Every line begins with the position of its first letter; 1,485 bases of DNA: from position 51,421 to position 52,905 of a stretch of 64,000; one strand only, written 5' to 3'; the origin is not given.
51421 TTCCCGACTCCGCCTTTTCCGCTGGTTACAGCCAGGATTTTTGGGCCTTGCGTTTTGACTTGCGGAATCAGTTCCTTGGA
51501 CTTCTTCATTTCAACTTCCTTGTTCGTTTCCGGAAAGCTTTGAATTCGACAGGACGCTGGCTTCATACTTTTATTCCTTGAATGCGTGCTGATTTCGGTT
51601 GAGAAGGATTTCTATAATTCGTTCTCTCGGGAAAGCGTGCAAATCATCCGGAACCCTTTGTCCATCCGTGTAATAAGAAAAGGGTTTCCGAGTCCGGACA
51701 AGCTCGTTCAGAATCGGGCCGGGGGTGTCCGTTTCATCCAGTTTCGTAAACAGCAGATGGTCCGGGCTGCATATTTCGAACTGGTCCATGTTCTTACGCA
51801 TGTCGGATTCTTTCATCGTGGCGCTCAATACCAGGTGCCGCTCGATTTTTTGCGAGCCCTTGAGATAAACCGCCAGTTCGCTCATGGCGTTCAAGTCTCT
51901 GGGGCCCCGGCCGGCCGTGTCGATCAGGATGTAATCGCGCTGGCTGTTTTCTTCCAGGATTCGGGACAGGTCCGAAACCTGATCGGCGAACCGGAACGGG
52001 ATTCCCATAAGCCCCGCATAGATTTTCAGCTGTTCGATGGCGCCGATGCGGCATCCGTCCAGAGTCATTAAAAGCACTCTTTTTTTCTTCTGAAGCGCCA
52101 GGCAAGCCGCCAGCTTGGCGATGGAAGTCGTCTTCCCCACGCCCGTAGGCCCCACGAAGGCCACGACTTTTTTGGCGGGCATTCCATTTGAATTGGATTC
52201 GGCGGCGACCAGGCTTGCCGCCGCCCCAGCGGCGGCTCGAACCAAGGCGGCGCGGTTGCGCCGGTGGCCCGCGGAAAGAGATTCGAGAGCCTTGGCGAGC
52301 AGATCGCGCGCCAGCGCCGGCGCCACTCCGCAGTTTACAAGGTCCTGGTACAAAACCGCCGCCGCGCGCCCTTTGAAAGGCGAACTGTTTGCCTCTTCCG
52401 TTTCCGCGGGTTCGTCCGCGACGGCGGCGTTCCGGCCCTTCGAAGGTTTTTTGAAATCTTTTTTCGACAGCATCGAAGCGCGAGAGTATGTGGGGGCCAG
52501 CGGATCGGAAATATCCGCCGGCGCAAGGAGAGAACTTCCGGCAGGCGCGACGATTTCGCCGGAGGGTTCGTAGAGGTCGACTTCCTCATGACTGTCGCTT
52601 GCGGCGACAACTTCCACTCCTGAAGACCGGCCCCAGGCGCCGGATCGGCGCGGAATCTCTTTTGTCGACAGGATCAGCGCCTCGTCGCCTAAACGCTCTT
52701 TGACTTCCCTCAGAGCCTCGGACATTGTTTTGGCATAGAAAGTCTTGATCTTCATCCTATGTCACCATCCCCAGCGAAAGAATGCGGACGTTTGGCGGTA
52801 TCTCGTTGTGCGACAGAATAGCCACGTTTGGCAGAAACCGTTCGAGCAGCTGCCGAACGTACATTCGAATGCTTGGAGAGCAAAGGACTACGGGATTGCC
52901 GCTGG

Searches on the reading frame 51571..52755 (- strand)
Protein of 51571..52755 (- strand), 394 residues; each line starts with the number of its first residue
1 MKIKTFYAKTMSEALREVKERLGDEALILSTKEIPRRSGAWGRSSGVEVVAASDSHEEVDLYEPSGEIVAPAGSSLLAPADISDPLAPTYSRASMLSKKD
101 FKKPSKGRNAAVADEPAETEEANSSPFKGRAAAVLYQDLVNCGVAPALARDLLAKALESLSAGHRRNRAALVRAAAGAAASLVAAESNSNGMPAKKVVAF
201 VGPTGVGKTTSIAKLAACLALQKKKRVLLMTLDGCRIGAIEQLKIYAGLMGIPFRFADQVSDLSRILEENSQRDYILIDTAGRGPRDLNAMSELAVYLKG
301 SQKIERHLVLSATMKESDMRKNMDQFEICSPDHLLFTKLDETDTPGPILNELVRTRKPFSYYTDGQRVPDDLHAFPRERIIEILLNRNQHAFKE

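Call 27: search_protein_families(library=pfam, proteins=[window:51571-52755:-], max_evalue=0.001)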
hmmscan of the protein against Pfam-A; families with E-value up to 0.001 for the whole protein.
window:51571-52755:- (394 aa): 5 families
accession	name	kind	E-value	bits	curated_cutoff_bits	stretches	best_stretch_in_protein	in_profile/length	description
PF00448.28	SRP54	-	7.2e-39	133.9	22.7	1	196-385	2-195/196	SRP54-type protein, GTPase domain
PF13614.12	AAA_31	-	7.7e-05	23.1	27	1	204-233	11-39/177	AAA domain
PF13481.12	AAA_25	-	9.9e-05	22.5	27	1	187-222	24-59/195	AAA domain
PF25199.1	nSTAND_NTPase5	-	0.00026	21.3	34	0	193-233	39-79/145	Novel STAND NTPase 5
PF01656.29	CbiA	-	0.00039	20.8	25.4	1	203-233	7-36/125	CobQ/CobB/MinD/ParA nucleotide binding domain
